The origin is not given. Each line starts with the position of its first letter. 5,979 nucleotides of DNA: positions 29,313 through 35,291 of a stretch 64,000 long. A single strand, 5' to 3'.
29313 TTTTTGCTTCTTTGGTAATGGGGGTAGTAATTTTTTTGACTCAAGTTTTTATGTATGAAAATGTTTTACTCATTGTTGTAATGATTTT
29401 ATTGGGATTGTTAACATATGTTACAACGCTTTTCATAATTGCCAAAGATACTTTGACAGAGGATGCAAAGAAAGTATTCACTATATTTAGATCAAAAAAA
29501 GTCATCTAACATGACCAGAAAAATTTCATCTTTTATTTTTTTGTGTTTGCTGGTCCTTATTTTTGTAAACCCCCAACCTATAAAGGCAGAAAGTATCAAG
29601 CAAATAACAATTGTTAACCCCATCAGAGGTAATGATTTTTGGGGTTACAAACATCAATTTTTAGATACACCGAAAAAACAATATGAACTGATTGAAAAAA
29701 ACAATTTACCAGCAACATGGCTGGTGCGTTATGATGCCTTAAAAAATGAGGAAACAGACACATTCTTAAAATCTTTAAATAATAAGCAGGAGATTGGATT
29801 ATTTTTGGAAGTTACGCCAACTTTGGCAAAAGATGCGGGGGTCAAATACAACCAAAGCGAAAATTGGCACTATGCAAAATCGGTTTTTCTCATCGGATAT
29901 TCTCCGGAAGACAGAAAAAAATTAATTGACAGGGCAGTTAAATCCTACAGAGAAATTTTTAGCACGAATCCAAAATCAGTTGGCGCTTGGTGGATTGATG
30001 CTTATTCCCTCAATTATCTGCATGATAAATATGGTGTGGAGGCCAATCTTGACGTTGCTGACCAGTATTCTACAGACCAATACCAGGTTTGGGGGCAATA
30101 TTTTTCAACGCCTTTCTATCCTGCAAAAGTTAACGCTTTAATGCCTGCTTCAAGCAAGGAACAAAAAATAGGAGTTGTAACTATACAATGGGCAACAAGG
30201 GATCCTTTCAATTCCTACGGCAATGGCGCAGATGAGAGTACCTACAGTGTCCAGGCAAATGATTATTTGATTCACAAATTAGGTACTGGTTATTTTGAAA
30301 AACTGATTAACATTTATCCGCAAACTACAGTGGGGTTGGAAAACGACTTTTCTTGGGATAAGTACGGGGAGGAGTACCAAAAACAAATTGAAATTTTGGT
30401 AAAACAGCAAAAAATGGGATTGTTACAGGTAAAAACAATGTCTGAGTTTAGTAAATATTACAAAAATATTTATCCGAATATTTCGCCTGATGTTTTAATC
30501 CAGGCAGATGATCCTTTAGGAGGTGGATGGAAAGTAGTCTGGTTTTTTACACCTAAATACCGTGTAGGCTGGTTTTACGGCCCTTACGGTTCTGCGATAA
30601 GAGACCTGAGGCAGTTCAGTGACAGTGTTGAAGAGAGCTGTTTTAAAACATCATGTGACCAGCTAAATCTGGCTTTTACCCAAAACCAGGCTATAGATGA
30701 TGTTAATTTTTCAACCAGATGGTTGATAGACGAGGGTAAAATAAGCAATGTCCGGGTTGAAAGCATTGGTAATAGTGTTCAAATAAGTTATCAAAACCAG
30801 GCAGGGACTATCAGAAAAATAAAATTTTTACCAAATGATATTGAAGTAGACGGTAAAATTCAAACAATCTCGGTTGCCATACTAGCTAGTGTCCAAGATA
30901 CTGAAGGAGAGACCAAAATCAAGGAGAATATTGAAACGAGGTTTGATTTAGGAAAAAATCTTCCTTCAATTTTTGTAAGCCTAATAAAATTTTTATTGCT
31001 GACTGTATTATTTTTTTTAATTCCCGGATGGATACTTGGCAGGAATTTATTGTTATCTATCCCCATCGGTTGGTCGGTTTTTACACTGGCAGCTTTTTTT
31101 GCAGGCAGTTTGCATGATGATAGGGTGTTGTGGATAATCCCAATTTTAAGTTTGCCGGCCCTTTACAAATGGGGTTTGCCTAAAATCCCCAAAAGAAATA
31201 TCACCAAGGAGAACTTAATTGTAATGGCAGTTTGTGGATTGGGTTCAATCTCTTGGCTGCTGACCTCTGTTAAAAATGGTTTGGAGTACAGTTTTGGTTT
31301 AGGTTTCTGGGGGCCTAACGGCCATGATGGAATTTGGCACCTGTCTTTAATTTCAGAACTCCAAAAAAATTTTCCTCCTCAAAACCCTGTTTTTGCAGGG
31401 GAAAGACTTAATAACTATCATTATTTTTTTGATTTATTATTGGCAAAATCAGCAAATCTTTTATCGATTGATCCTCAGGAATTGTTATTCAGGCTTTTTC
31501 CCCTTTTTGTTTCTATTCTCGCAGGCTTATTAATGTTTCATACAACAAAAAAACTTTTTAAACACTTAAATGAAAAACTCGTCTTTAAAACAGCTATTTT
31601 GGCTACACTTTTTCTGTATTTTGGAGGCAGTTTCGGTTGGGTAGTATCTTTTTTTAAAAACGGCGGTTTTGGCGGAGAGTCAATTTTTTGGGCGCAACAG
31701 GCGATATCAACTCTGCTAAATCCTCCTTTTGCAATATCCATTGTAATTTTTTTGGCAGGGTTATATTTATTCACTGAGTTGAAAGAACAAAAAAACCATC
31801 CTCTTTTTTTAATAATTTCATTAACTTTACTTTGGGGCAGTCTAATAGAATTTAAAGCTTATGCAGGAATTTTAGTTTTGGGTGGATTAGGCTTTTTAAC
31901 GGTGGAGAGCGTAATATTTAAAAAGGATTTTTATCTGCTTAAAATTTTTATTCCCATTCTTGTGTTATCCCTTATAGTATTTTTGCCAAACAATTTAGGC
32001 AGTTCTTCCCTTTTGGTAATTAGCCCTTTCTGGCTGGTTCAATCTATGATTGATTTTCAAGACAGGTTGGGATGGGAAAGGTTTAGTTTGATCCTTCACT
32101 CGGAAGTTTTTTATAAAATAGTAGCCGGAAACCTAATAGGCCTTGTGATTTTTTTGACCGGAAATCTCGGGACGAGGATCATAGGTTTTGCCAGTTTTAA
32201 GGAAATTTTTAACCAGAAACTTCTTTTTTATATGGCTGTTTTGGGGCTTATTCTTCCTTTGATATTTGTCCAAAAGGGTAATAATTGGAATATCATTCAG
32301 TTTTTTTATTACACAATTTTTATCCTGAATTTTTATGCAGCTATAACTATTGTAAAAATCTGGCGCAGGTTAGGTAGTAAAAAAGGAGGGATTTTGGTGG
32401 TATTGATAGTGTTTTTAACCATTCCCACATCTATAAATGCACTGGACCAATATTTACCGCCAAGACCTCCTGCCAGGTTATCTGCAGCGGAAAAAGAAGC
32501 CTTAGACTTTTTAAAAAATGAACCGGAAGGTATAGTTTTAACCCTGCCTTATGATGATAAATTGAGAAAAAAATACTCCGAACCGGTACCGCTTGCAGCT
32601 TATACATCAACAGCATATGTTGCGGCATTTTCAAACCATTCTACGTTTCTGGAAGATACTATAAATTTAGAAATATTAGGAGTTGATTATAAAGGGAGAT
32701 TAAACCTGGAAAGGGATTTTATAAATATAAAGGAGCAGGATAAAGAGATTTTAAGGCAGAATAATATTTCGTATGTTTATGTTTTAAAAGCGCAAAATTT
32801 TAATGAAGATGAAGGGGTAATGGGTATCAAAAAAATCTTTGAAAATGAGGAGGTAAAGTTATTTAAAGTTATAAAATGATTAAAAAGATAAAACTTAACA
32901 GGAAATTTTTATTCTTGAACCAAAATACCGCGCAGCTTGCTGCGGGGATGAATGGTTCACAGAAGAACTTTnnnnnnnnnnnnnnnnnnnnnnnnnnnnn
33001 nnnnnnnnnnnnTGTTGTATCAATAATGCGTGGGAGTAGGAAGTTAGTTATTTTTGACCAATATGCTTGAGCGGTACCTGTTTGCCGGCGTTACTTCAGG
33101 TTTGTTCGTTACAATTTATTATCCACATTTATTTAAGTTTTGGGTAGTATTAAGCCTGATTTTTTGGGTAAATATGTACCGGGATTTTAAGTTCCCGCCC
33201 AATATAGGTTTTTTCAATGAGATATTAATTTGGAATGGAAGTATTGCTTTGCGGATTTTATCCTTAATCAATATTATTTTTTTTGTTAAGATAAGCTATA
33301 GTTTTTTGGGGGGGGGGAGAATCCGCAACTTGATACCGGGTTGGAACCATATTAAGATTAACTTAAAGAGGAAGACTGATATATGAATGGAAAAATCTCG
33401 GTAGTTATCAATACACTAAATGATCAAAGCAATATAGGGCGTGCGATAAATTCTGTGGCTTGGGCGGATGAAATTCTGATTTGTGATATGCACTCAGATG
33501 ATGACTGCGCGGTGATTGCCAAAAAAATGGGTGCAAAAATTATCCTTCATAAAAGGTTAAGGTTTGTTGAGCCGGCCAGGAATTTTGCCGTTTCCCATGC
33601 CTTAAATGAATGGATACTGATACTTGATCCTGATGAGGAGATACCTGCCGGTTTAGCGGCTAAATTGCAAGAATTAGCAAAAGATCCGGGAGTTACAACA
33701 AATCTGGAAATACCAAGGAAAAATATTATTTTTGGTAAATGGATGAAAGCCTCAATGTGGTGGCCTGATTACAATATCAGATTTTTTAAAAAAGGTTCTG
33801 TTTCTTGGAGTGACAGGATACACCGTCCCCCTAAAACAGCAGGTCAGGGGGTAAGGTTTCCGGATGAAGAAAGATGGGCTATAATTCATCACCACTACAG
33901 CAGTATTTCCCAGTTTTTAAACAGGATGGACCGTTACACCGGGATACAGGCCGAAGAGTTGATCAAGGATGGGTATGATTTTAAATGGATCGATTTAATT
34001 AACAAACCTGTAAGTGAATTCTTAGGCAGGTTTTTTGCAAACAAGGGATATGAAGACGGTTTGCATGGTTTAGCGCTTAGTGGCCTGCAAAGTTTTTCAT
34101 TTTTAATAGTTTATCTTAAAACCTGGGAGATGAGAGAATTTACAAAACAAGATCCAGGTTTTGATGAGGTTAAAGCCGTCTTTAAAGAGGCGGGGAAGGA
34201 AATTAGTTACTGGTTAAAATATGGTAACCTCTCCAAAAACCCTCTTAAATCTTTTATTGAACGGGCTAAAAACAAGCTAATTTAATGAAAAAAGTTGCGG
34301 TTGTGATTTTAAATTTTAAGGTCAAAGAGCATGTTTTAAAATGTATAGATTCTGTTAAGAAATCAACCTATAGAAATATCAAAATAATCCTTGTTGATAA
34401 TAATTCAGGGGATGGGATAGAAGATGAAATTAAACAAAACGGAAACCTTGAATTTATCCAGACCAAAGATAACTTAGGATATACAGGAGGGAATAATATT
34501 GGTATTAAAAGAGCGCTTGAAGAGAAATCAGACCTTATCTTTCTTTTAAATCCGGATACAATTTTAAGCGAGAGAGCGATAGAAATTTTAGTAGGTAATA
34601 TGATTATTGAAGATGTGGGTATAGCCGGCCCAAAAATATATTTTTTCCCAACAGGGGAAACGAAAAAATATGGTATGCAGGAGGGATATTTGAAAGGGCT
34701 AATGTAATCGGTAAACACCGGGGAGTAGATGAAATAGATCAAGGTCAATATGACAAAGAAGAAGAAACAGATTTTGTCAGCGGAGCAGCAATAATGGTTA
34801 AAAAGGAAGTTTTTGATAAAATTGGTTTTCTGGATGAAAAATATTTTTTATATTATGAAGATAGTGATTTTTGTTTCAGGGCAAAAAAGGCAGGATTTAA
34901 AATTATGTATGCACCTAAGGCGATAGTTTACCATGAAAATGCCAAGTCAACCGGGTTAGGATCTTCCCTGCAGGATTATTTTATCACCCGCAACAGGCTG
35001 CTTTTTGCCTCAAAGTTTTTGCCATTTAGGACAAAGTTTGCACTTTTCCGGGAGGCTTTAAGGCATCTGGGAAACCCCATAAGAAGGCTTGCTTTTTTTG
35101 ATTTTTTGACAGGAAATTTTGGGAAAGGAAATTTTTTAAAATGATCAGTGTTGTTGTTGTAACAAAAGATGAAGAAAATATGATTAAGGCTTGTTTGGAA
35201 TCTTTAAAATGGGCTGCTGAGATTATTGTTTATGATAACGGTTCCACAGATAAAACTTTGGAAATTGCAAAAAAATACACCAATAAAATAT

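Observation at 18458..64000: Massively expanded GtrB/DPM1-like GT2 + PMT/ArnT-like GT-C module array (>=9 GT39-like paralogs, 2 YfhO-like including a GT2-YfhO fusion) in one 45-kb co-directional block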

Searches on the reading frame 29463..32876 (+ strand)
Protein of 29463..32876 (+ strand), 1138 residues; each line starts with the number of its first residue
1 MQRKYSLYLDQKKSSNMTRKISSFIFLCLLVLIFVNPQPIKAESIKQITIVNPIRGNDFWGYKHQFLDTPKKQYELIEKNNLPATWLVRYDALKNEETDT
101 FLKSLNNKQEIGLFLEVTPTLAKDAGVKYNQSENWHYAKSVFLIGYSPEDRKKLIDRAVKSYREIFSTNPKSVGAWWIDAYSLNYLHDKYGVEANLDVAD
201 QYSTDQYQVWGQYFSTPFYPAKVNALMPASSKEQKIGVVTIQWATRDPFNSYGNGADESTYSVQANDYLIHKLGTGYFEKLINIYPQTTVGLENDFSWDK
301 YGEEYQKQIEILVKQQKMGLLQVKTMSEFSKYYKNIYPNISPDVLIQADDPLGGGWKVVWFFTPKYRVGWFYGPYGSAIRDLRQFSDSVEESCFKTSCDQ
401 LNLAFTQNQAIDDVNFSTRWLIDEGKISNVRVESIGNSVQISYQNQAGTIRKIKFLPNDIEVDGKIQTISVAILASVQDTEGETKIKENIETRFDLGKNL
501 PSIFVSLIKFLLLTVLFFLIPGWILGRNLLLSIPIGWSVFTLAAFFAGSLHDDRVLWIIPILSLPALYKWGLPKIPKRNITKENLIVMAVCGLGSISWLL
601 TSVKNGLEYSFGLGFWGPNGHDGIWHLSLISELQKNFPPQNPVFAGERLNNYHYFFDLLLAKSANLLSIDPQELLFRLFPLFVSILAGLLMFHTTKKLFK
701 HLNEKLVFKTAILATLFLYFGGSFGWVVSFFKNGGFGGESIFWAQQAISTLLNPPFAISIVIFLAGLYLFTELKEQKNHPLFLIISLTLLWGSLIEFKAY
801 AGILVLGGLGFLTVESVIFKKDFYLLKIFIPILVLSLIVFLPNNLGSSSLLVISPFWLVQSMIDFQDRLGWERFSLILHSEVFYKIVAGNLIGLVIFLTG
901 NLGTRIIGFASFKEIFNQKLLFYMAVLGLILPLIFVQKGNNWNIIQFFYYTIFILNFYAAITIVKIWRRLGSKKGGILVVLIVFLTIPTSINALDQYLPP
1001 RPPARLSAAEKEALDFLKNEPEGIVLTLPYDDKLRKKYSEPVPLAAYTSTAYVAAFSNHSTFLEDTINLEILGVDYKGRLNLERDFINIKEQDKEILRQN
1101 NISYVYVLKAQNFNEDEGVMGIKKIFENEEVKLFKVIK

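Call 3: search_protein_families(library=pfam, proteins=[window:29463-32876:+], max_evalue=0.01)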
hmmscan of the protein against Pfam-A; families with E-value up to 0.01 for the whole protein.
window:29463-32876:+ (1138 aa): 0 families

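Call 21: search_protein_families(library=ncbifam, proteins=[window:29463-32876:+], max_evalue=0.01)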
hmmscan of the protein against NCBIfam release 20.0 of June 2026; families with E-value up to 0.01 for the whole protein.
window:29463-32876:+ (1138 aa): 0 families

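Call 25: search_solved_structures(query=window:29463-32876:+, max_evalue=1)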
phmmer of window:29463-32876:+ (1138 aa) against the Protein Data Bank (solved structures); distinct sequences matched with E-value up to 1: 0.

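Call 26: find_homologous_proteins(query=window:29463-32876:+, max_evalue=0.00001)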
Query window:29463-32876:+ (1138 aa): 499 proteins with E <= 0.00001 among 7901 candidates; the best 120 are listed.
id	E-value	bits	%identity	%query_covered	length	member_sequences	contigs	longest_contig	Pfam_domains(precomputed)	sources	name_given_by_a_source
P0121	0.0e+0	2550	100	99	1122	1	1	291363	-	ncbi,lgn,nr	ncbi:hypothetical protein HYW46_05710 [Candidatus Daviesbacteria bacterium]|nr:hypothetical protein 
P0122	0.0e+0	1543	60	97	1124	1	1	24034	-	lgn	-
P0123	0.0e+0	1529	60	97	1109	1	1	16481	PF12979.14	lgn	-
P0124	0.0e+0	1503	59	96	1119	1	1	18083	-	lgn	-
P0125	0.0e+0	1500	58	96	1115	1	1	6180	PF12979.14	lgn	-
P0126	0.0e+0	1499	59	96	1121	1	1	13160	-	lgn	-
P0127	0.0e+0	1492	60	96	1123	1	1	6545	-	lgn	-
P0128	0.0e+0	1491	59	96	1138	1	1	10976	-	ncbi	-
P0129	0.0e+0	1480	59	96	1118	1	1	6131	-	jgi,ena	-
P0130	0.0e+0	1473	58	95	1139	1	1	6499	PF12979.14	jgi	jgi:hypothetical protein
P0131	0.0e+0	1470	57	97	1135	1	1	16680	PF12979.14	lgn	-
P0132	0.0e+0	1467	58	97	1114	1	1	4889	-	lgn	-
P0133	0.0e+0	1466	57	98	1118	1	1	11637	-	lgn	-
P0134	0.0e+0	1465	59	96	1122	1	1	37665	-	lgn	-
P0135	0.0e+0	1462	57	96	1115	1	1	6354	-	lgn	-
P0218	0.0e+0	1274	53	96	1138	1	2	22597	-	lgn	-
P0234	0.0e+0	1165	49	98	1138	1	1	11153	-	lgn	-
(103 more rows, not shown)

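Call 28: find_encoding_contigs(protein=P0121, flank=10000, max_places=3)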
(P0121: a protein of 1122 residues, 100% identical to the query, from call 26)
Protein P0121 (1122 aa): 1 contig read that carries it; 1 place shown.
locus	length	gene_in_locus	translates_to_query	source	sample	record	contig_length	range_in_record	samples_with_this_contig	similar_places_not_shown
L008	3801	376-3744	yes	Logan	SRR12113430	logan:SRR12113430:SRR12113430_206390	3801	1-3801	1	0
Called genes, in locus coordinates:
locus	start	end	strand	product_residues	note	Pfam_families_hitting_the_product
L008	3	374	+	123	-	?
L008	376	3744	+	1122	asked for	-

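Call 52: predict_structure(alignment_id=A2)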
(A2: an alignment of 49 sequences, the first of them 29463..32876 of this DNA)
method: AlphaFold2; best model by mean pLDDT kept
length: 1138 residues; sequences in the alignment: 49
mean_pLDDT: 86.9   pTM: 0.78
mean pLDDT of the five models: 86.9, 86.3, 86.1, 83.7, 83.6
residues with pLDDT >= 90: 671; 70-90: 342; 50-70: 90; < 50: 35
segments of 3 or more residues with pLDDT < 50: 1-14, 36-42, 203-206, 208-211, 256-258
pLDDT, mean of each block of 10 residues (from residue 1): 36 51 78 52 74 92 91 96 96 95 96 94 94 69 91 97 96 91 96 84 47 73 90 93 86 59 80 84 91 91 93 93 96 94 91 87 91 91 87 83 61 81 92 91 92 92 87 74 56 83 95 96 92 97 93 91 90 80 92 90 88 84 92 92 92 94 95 94 95 96 93 92 64 62 68 87 97 89 96 96 97 97 95 97 83 89 74 77 86 87 86 93 96 89 89 94 93 89 78 78 91 96 94 81 90 95 93 90 90 92 94 88 95 93
secondary structure, 60 per line:
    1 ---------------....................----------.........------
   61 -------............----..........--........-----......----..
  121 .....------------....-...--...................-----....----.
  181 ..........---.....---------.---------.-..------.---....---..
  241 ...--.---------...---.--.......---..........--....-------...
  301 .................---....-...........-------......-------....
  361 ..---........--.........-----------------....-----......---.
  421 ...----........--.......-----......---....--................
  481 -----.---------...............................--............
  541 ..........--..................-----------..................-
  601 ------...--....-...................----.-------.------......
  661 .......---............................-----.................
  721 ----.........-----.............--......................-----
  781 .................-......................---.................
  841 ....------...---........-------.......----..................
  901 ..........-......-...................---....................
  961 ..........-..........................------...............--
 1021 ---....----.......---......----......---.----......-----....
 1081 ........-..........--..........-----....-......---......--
elements in order (helices of 4 or more, strands of 3 or more residues): H16-35 E46-54 H68-79 E84-89 H90-93 H96-103 E109-114 H119-125 H138-141 H148-166 E172-175 H180-190 E194-198 E239-243 H265-271 H275-284 E287-290 H298-317 E321-324 H326-336 E344-349 E357-362 E366-373 E376-384 H413-416 E420-423 E428-435 E438-444 E450-455 E459-462 E465-468 H469-480 H496-526 H529-550 H553-570 H582-599 E607-609 E612-615 H617-635 H655-667 H671-698 H704-720 H725-733 H739-751 H754-775 H781-797 H799-820 H824-844 E851-853 H857-864 H872-878 H883-910 H912-917 H919-934 E935-937 H941-970 H972-997 E1004-1007 H1008-1018 E1024-1027 H1032-1037 H1044-1047 H1052-1057 H1066-1071 H1077-1088 H1090-1099 E1102-1108 H1117-1120 E1122-1127 E1131-1136

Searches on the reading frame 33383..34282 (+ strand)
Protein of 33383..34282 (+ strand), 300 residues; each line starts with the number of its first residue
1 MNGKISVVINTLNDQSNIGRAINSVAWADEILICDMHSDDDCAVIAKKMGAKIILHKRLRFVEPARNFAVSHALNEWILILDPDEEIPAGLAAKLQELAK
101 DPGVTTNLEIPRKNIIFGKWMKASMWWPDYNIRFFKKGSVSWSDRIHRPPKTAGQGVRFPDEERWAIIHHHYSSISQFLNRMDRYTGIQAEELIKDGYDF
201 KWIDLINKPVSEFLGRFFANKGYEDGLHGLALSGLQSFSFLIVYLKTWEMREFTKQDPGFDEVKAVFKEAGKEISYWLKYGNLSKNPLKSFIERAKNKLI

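Call 4: search_protein_families(library=pfam, proteins=[window:33383-34282:+], max_evalue=0.01)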
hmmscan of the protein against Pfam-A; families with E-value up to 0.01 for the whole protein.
window:33383-34282:+ (300 aa): 1 family
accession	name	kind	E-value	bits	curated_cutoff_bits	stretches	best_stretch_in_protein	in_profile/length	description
PF00535.33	Glycos_transf_2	-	6.6e-15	55.9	23.3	1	6-134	1-141/168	Glycosyl transferase family 2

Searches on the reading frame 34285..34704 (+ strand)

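Call 50: search_protein_families(library=pfam, proteins=[window:34285-34704:+], max_evalue=0.05)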
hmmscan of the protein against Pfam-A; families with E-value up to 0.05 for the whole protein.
window:34285-34704:+ (140 aa): 2 families
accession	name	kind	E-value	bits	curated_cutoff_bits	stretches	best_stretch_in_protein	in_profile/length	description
PF00535.33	Glycos_transf_2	-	6.3e-17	62.4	23.3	1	6-131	2-128/168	Glycosyl transferase family 2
PF13641.12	Glyco_tranf_2_3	-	2.1e-06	28.3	27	1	4-115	3-120/230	Glycosyltransferase like family 2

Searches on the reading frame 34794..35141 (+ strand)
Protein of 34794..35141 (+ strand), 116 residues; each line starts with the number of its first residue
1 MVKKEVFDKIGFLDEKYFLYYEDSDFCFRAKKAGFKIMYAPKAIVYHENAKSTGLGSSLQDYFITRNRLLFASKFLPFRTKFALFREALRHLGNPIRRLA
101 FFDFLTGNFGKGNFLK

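Call 50: search_protein_families(library=pfam, proteins=[window:34794-35141:+], max_evalue=0.05)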
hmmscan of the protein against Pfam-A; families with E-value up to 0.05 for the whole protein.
window:34794-35141:+ (116 aa): 3 families
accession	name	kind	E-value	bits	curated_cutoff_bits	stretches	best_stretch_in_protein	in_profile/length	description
PF13641.12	Glyco_tranf_2_3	-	4.5e-06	27.3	27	1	3-66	167-224/230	Glycosyltransferase like family 2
PF13632.12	Glyco_trans_2_3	-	0.00011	22.5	27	1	2-72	79-142/198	Glycosyl transferase family group 2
PF02709.20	Glyco_transf_7C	-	0.011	15.9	23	1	1-43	25-68/78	N-terminal domain of galactosyltransferase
